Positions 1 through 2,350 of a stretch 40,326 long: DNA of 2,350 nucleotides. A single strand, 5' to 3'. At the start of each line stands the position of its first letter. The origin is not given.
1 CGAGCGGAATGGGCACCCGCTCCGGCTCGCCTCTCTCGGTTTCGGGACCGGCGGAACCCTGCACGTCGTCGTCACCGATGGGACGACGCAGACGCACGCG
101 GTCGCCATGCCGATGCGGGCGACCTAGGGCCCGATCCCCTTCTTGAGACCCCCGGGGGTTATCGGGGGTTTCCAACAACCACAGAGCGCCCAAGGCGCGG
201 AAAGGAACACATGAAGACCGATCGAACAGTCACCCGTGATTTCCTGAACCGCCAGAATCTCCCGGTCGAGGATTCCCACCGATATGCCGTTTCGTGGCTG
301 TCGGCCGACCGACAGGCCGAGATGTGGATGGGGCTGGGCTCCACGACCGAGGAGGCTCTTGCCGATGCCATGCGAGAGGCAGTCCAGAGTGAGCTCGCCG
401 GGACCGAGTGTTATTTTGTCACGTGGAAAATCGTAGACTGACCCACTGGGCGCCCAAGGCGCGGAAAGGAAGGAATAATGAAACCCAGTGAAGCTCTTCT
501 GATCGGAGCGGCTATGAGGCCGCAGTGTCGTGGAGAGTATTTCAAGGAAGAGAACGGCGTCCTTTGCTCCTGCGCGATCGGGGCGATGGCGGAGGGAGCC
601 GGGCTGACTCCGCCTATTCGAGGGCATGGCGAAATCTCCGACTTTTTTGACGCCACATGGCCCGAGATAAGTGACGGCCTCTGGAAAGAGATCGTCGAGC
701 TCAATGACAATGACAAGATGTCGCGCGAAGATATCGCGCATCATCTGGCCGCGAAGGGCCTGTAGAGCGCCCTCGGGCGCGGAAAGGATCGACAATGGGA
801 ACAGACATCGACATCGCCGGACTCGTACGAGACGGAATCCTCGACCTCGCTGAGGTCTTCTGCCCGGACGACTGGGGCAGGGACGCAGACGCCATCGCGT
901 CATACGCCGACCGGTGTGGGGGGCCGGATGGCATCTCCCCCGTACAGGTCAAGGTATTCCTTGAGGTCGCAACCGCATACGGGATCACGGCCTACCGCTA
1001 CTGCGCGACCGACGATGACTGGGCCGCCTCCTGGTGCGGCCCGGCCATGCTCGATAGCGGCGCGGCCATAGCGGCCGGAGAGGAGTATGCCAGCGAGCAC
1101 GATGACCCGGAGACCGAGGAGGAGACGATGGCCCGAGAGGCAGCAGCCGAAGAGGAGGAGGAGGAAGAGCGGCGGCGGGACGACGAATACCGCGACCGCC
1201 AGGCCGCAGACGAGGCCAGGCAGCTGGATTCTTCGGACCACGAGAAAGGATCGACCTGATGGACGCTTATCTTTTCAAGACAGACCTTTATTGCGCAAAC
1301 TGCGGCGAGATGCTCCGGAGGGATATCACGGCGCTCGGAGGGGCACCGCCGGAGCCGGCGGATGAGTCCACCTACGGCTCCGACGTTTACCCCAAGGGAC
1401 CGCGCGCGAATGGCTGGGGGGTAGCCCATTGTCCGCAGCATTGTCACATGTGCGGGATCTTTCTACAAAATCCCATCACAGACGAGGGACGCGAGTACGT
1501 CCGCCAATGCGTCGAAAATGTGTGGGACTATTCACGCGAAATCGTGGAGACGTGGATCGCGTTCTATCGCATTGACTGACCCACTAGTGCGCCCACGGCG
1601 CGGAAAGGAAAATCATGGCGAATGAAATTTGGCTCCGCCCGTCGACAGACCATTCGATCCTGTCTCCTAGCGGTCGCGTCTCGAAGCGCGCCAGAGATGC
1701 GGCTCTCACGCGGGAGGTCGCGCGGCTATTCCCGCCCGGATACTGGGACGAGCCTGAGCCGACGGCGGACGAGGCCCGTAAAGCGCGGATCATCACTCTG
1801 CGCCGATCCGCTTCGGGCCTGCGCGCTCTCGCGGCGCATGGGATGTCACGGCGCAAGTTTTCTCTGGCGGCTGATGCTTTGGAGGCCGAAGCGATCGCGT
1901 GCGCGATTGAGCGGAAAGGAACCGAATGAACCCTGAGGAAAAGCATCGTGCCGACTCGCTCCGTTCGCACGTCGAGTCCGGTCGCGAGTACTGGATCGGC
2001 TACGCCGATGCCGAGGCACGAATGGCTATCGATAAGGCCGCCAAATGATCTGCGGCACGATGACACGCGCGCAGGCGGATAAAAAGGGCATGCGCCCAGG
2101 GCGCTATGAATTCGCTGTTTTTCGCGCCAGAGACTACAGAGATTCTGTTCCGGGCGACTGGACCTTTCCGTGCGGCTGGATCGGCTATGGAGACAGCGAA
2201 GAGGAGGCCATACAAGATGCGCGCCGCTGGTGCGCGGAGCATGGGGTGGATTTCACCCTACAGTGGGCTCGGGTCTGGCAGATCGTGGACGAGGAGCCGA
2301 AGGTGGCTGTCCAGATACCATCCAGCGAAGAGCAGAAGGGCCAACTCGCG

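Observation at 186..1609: Conserved GC stem-loop fused to the ribosome-binding site before successive early genes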

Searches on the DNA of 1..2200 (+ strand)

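Call 51: search_rna_families(source=window, start=1, end=2200, threshold=evalue, max_evalue=5)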
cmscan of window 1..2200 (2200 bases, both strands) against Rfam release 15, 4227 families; matches with E-value up to 5: 1.
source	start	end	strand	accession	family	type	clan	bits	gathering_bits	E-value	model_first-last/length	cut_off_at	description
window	478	537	+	RF02814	Sso133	Gene; sRNA;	-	20.4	44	0.76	1-73/73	no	Sulfolobus sRNA133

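Call 55: build_rna_model(alignment_id=A2, structure=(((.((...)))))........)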
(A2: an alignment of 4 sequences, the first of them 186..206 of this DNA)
Model R1 built from alignment A2 (4 sequences, 22 columns); structure: as given.
model positions 21; base pairs 5; branch points 0; effective number of sequences 4; information 1.382 bits per position. Calibrated on 0.2 Mb of random sequence (short: E-values are rough).
structure used (alignment columns):
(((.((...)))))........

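Call 56: search_with_rna_model(model_id=R1, source=window, filters=off, max_evalue=10, show_alignments=0)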
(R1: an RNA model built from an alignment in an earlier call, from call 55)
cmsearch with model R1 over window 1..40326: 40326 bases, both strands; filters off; matches with E-value up to 10: 59.
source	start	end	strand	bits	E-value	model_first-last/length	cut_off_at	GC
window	186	206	+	36.9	2e-08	1-21/21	no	0.71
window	450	470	+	36.9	2e-08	1-21/21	no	0.71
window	1589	1609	+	35.8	3.9e-08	1-21/21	no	0.76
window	767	788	+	30.5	1.3e-06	1-21/21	no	0.77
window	11518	11534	+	14.6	0.038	1-21/21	no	0.82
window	1901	1920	+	14.5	0.04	1-21/21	no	0.6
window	13216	13236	-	13.2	0.095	1-21/21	no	0.76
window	2092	2104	+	13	0.11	1-13/21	no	0.92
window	12011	12030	+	12.4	0.16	1-21/21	no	0.6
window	5428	5439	+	11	0.41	1-21/21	no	0.5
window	2092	2104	-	10.7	0.49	1-13/21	no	0.92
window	6152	6173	+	10.6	0.52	1-21/21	no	0.68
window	34455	34475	-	10.1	0.71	1-21/21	no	0.67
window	186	198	-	9.7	0.95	1-13/21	no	0.85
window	450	462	-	9.7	0.95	1-13/21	no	0.85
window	1589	1601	-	7.1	5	1-13/21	no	0.92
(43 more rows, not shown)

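Call 58: search_with_rna_model(model_id=R1, sources=[L005, L007, L010, L254], filters=off, max_evalue=1, show_alignments=6)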
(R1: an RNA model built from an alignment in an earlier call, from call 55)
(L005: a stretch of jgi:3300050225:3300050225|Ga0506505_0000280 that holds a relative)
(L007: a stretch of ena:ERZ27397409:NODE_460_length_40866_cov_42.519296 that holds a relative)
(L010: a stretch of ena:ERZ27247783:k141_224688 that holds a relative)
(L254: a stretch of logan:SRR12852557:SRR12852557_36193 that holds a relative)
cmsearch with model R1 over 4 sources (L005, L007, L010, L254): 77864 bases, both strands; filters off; matches with E-value up to 1: 6.
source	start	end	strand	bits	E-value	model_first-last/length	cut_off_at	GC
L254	3799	3816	-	16.5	0.022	1-21/21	no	0.78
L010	3709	3729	+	13.7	0.13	1-21/21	no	0.71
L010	18470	18487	+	12.3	0.33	1-21/21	no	0.83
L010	5693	5715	-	11.2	0.67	1-21/21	no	0.65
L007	2988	3004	-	11.1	0.7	1-21/21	no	0.82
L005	16233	16246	+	10.7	0.91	1-21/21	no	0.57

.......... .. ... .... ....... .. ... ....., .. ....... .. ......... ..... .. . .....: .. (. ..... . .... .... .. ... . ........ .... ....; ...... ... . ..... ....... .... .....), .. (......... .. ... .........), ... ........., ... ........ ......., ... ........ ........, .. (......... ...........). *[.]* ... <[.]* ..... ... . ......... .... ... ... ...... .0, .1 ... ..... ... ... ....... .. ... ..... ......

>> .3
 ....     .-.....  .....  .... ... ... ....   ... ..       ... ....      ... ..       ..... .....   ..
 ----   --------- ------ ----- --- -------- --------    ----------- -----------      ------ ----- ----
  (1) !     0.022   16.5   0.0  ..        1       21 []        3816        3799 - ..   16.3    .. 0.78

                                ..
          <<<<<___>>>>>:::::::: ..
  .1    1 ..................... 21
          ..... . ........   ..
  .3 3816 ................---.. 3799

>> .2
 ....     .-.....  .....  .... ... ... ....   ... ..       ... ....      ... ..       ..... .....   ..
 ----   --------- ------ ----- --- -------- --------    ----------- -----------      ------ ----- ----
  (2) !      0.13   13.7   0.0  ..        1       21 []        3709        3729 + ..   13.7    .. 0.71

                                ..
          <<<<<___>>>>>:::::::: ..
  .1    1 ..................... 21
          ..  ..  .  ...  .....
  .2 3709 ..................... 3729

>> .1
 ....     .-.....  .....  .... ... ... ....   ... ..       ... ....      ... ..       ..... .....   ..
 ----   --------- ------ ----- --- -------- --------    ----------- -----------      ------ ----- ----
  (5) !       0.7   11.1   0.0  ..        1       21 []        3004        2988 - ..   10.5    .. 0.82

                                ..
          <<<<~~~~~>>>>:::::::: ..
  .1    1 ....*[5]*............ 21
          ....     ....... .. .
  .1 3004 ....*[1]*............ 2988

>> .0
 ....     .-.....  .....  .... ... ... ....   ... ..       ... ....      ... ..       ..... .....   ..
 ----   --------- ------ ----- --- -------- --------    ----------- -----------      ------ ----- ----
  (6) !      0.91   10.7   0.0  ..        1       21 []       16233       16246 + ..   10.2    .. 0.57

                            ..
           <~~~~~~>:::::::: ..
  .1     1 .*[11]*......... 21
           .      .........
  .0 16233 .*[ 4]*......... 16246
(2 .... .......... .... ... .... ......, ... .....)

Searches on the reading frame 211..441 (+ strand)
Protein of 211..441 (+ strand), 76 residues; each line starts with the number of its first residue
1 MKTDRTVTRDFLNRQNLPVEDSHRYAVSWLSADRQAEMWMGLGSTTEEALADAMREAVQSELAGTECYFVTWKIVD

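Call 36: search_protein_families(library=pfam, proteins=[window:211-441:+], max_evalue=0.1)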
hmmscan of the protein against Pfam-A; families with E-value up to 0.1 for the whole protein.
window:211-441:+ (76 aa): 2 families
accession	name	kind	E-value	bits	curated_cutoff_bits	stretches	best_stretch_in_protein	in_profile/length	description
PF24077.1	IgA0_D2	-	0.047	14.4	27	1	33-69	62-98/101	Immunoglobulin A1 protease autotransporter domain 2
PF12616.13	DUF3775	-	0.063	13.6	27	1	29-69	10-54/73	Protein of unknown function (DUF3775)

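Call 74: search_protein_families(library=phrogs, proteins=[window:211-441:+], max_evalue=0.05)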
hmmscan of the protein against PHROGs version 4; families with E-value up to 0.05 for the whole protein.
window:211-441:+ (76 aa): 2 families
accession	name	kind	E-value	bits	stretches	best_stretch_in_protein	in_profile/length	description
phrog_5306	-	unknown function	0.023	15.8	1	26-67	32-72/78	-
phrog_21073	-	unknown function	0.034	15.1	1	15-56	63-100/137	-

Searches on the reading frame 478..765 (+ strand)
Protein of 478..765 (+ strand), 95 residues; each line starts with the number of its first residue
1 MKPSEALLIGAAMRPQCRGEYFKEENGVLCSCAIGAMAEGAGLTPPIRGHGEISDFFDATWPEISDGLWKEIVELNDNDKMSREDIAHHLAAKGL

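Call 23: find_encoding_contigs(protein=window:478-765:+, flank=10000, max_places=10)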
Protein window:478-765:+ (95 aa): 1 contig read that carries it; 1 place shown.
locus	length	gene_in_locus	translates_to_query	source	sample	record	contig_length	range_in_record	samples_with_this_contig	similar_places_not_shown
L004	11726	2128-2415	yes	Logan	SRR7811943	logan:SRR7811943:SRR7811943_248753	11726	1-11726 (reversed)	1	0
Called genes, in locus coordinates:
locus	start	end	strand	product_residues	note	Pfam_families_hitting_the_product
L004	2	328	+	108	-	?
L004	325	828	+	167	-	-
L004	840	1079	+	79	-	-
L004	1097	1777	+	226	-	-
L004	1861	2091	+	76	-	-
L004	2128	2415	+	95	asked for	-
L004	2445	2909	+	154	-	-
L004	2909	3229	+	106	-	-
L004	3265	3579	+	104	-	-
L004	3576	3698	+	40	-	-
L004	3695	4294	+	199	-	-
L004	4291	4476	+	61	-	-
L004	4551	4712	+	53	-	-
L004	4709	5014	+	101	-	-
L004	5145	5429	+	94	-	-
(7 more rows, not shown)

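Call 36: search_protein_families(library=pfam, proteins=[window:478-765:+], max_evalue=0.1)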
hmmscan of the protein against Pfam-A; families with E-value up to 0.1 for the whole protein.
window:478-765:+ (95 aa): 1 family
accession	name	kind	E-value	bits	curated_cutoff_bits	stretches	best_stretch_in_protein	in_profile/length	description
PF19698.5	DUF6197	-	0.0049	17.6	24.6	1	17-90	23-105/111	Family of unknown function (DUF6197)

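Call 70: find_homologous_proteins(query=window:478-765:+, max_evalue=0.001)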
Query window:478-765:+ (95 aa): 1 proteins with E <= 0.001 among 2 candidates.
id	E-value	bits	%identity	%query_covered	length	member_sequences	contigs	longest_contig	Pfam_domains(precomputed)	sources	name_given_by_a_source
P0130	4.0e-51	189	100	87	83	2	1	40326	-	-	-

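Call 74: search_protein_families(library=phrogs, proteins=[window:478-765:+], max_evalue=0.05)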
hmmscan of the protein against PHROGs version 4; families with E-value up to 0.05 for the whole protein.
window:478-765:+ (95 aa): 0 families

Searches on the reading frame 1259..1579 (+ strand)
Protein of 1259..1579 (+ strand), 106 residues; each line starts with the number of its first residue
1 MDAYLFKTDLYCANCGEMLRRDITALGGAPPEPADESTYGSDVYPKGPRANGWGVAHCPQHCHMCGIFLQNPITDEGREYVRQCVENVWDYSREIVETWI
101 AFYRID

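Call 36: search_protein_families(library=pfam, proteins=[window:1259-1579:+], max_evalue=0.1)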
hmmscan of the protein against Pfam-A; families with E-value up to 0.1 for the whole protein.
window:1259-1579:+ (106 aa): 1 family
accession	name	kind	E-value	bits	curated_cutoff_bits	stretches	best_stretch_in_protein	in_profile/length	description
PF08271.17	Zn_Ribbon_TF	-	0.0021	18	29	0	8-19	18-29/43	TFIIB zinc-binding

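Call 74: search_protein_families(library=phrogs, proteins=[window:1259-1579:+], max_evalue=0.05)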
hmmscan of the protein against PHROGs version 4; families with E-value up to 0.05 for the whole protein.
window:1259-1579:+ (106 aa): 0 families
